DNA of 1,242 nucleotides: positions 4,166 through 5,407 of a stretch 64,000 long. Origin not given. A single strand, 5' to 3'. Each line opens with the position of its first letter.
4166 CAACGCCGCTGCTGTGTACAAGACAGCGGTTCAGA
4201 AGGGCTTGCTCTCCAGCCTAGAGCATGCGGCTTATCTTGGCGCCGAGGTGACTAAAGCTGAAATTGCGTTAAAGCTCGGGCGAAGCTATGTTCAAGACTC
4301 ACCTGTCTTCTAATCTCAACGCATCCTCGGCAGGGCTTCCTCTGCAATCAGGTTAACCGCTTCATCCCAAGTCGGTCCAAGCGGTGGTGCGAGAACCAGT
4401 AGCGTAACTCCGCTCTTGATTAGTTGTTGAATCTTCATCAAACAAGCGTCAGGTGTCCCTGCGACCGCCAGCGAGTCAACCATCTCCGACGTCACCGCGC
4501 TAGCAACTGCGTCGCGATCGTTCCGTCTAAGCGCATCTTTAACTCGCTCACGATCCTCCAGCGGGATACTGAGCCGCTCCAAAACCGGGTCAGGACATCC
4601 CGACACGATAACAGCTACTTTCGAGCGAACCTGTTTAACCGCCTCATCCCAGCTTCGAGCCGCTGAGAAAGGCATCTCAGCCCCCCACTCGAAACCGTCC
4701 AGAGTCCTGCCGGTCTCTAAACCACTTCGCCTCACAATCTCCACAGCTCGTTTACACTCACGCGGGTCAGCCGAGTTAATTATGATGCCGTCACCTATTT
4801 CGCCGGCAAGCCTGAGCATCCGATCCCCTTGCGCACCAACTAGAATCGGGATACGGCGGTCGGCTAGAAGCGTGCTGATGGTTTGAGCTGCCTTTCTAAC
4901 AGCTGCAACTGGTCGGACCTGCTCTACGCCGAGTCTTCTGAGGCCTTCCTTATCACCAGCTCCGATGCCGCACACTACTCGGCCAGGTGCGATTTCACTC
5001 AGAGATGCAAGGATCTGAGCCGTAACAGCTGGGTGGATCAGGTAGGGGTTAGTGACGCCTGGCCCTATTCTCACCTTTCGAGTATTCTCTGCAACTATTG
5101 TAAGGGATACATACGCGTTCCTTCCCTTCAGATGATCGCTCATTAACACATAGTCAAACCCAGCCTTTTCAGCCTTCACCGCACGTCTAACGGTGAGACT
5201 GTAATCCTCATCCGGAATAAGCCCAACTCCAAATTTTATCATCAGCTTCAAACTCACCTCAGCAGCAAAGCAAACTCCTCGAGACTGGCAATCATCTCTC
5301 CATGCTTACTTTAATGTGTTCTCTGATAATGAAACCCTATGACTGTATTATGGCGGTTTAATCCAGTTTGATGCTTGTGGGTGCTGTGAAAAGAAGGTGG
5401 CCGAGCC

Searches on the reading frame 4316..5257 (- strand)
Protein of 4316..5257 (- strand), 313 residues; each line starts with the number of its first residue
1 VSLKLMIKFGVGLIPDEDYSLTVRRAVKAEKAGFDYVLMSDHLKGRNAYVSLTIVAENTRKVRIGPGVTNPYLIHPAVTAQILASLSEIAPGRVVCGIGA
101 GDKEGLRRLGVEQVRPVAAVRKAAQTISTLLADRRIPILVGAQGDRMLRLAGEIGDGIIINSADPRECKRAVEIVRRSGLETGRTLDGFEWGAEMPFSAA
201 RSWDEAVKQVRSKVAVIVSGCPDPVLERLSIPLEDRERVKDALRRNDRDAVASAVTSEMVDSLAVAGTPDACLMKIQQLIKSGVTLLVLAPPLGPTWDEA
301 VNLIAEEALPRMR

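Call 4: search_protein_families(library=pfam, proteins=[window:4316-5257:-], max_evalue=0.01)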
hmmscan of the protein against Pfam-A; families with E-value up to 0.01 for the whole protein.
window:4316-5257:- (313 aa): 2 families
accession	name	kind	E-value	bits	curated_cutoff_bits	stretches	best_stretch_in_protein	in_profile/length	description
PF00296.26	Bac_luciferase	-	1e-49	170.1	27.9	1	9-285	11-313/314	Luciferase-like monooxygenase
PF02875.26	Mur_ligase_C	-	0.0088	17.3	28.4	0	118-210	23-115/127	Mur ligase, glutamate ligase domain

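Call 5: search_protein_families(library=ncbifam, proteins=[window:4316-5257:-], max_evalue=0.01)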
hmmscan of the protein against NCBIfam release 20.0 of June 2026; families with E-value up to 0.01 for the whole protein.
window:4316-5257:- (313 aa): 26 families (the best 25 are shown)
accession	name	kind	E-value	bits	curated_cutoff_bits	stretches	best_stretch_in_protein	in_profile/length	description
NF002619.0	PRK02271.1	equivalog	5.5e-83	279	276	1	8-310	2-326/329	5,10-methylenetetrahydromethanopterin reductase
TIGR03555.1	F420_mer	equivalog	3.9e-78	263.1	348.7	2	134-309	149-324/325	5,10-methylenetetrahydromethanopterin reductase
TIGR03842.1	F420_CPS_4043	hypoth_equivalog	1.1e-30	106.9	295.45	1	9-285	2-303/329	TIGR03842 family LLM class F420-dependent oxidoreductase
TIGR03621.1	F420_MSMEG_2516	subfamily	2.5e-22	79.3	213.15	1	8-168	2-183/295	TIGR03621 family F420-dependent LLM class oxidoreductase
TIGR03841.1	F420_Rv3093c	subfamily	8.1e-22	78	213.65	2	137-291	148-296/298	LLM class F420-dependent oxidoreductase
TIGR03564.1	F420_MSMEG_4879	subfamily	1.9e-20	73.6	234.25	2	23-134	2-113/265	TIGR03564 family F420-dependent LLM class oxidoreductase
TIGR04024.1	F420_NP1902A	hypoth_equivalog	1.2e-19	70.2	345.4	2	22-123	17-118/330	TIGR04024 family LLM class F420-dependent oxidoreductase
TIGR03559.1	F420_Rv3520c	subfamily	2.6e-19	69.5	335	2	18-101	11-93/325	LLM class F420-dependent oxidoreductase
TIGR03857.1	F420_MSMEG_2249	hypoth_equivalog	1.9e-17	63.5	218.4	1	22-127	16-120/329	TIGR03857 family LLM class F420-dependent oxidoreductase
TIGR04465.1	ArgArg_F420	equivalog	3e-17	62.7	470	1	23-103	63-152/364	F420-dependent hydroxymycolic acid dehydrogenase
TIGR03560.1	F420_Rv1855c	subfamily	3.3e-17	63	231.4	1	14-104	7-108/227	TIGR03560 family F420-dependent LLM class oxidoreductase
TIGR03557.1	F420_G6P_family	subfamily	6.1e-17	61.7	210.4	1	23-103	16-105/316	TIGR03557 family F420-dependent LLM class oxidoreductase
TIGR03619.1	F420_Rv2161c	subfamily_domain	1.1e-16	61.2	166.9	2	26-131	4-130/247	TIGR03619 family F420-dependent LLM class oxidoreductase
TIGR03617.1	F420_MSMEG_2256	subfamily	1.3e-15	57.1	278.15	2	135-304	139-313/318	TIGR03617 family F420-dependent LLM class oxidoreductase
TIGR03554.1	F420_G6P_DH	equivalog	7.8e-14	51.4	420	2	23-102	19-107/331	glucose-6-phosphate dehydrogenase (coenzyme-F420)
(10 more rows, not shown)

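Call 61: search_solved_structures(query=window:4316-5257:-, max_evalue=1e-10, show_alignments=1)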
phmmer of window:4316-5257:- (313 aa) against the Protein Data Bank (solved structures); distinct sequences matched with E-value up to 1e-10: 11.
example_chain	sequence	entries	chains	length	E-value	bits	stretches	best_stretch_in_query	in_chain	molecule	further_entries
1z69_A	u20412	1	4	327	1.1e-62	215.7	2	135-309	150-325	Coenzyme F420-dependent N(5),N(10)-methylenetetrahydromethanopterin reductase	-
8qq8_A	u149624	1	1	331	2.1e-62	214.7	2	7-137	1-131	5,10-methylenetetrahydromethanopterin reductase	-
8qpl_A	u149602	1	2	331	2.1e-62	214.6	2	7-137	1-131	5,10-methylenetetrahydromethanopterin reductase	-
8qpm_A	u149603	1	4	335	2.3e-62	214.6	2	7-137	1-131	5,10-methylenetetrahydromethanopterin reductase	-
1f07_A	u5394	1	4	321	3.8e-59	204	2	7-135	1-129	COENZYME F420-DEPENDENT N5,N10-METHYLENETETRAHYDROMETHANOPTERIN REDUCTASE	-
1ezw_A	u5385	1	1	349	1.7e-56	195.3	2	133-312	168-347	COENZYME F420-DEPENDENT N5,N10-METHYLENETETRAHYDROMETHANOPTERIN REDUCTASE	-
9gnc_A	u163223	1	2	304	3.9e-14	56.2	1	7-163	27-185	Putative F420-dependent oxidoreductase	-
9g64_A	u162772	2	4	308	5.3e-14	55.8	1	7-163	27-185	F420-dependent oxidoreductase | Putative F420-dependent oxidoreductase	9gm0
9fp4_A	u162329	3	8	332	1.1e-13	54.7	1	21-103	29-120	F420-dependent hydroxymycolic acid dehydrogenase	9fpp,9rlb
9gkh_A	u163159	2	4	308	1.3e-12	51.2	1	7-163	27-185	Putative F420-dependent oxidoreductase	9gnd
3b4y_A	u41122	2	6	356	1.3e-11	47.9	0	23-112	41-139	PROBABLE F420-DEPENDENT GLUCOSE-6-PHOSPHATE DEHYDROGENASE FGD1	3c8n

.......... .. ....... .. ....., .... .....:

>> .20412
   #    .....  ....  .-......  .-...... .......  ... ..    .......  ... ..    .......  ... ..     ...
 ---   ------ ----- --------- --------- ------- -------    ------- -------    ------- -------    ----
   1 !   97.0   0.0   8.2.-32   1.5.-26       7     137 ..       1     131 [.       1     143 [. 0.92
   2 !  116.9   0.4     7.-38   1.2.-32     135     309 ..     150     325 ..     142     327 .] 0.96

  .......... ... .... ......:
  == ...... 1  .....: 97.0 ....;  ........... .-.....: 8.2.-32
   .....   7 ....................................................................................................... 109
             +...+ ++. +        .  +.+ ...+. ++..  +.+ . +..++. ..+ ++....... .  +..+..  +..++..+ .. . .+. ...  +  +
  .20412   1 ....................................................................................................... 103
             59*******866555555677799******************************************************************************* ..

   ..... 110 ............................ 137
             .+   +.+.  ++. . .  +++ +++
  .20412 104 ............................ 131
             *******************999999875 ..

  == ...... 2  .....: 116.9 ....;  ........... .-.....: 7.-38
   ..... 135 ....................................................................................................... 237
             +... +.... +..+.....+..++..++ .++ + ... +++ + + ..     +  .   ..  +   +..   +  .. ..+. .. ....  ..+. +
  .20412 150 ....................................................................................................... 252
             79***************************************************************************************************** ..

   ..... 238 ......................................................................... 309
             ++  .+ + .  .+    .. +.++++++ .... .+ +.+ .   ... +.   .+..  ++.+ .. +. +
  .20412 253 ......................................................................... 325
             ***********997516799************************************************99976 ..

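Call 65: find_homologous_proteins(query=window:4316-5257:-)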
Query window:4316-5257:- (313 aa): 362 proteins with E <= 0.001 among 8000 candidates; the best 120 are listed.
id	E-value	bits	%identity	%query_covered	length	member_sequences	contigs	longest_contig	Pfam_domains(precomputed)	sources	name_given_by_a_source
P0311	2.0e-194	663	100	98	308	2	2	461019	PF00296.27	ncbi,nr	ncbi:MAG: LLM class flavin-dependent oxidoreductase [Thaumarchaeota archaeon]|nr:LLM class flavin-de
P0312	1.0e-168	578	84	99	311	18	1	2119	PF00296.27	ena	-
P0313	6.1e-141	487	70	99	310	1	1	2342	PF00296.27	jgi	jgi:5,10-methylenetetrahydromethanopterin reductase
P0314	7.0e-130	451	71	92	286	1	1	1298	PF00296.27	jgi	jgi:5,10-methylenetetrahydromethanopterin reductase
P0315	9.1e-119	415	57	98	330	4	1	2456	PF00296.27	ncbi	-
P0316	2.3e-118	413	59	98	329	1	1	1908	PF00296.27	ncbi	ncbi:MAG: 5,10-methylenetetrahydromethanopterin reductase [Nitrososphaerales archaeon]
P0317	2.3e-113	397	57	98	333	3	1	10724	PF00296.27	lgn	-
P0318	1.3e-112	394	55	98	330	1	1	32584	PF00296.27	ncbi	-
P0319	2.2e-108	380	53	98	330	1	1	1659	PF00296.27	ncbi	-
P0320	2.1e-97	344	48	99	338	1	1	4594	PF00296.27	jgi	jgi:5,10-methylenetetrahydromethanopterin reductase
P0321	1.3e-94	335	48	98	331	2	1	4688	PF00296.27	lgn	-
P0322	1.7e-94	335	48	98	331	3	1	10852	PF00296.27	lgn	-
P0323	4.3e-93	330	47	98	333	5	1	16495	PF00296.27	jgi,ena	-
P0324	7.5e-80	287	42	98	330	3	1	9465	PF00296.27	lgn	-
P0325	3.0e-75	272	42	98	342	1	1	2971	PF00296.27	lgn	-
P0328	2.5e-73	265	40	98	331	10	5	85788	PF00296.27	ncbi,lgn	ncbi:MAG: 5,10-methylenetetrahydromethanopterin reductase [Nitrososphaerales archaeon]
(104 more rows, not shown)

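Call 66: find_encoding_contigs(protein=P0311, flank=10000, max_places=3)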
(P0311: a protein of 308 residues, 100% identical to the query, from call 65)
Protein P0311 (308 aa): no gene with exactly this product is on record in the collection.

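Call 69: list_cluster_members(proteins=[P0311, P0001, P0002, P0014, P0316, P0328, P0006, P0009])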
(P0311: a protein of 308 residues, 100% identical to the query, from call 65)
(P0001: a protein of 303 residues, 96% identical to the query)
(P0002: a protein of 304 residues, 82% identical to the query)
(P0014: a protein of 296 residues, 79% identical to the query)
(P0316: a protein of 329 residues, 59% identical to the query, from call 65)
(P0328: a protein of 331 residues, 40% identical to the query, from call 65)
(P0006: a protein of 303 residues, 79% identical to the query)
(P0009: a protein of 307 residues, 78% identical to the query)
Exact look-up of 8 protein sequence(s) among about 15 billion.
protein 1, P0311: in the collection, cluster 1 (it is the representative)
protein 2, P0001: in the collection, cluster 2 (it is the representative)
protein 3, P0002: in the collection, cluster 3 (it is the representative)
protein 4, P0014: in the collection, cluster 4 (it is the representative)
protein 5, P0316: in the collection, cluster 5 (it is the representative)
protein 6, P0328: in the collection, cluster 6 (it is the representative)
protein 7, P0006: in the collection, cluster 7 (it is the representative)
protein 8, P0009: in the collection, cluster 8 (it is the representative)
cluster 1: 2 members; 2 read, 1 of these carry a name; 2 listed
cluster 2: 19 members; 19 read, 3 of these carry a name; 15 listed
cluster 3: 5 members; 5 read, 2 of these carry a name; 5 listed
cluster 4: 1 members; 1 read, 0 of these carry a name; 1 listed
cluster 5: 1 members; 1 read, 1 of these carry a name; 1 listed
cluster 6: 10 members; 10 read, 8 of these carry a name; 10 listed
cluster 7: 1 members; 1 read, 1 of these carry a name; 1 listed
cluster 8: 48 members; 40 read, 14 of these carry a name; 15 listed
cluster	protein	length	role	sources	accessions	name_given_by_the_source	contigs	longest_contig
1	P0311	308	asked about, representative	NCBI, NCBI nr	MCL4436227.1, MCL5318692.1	MAG: LLM class flavin-dependent oxidoreductase [Thaumarchaeota archaeon] | LLM class flavin-dependent oxidoreductase [Nitrososphaerota archaeon]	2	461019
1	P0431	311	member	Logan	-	-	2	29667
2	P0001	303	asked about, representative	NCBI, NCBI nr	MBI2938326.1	MAG: hypothetical protein HYY22_08975 [Thaumarchaeota archaeon] | hypothetical protein [Nitrososphaerota archaeon]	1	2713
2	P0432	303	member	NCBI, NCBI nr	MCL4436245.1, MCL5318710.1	MAG: methylenetetrahydromethanopterin dehydrogenase [Thaumarchaeota archaeon] | methylenetetrahydromethanopterin dehydrogenase [Nitrososphaerota archaeon]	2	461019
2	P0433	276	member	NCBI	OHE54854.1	MAG: hypothetical protein A3K61_00495, partial [Thaumarchaeota archaeon RBG_16_49_8]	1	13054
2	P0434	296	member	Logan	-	-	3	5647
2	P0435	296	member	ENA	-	-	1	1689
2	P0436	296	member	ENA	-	-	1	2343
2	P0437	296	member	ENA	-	-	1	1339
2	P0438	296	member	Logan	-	-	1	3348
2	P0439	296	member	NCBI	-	-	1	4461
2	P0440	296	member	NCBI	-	-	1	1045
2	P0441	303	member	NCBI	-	-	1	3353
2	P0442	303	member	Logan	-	-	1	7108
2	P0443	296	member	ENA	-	-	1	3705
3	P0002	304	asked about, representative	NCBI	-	-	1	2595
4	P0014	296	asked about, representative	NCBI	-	-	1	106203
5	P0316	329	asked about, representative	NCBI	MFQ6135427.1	MAG: 5,10-methylenetetrahydromethanopterin reductase [Nitrososphaerales archaeon]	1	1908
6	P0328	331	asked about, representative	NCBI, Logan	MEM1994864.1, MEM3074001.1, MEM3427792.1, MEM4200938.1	MAG: 5,10-methylenetetrahydromethanopterin reductase [Nitrososphaerales archaeon]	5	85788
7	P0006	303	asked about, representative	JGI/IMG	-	hypothetical protein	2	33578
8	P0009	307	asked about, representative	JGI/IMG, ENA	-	-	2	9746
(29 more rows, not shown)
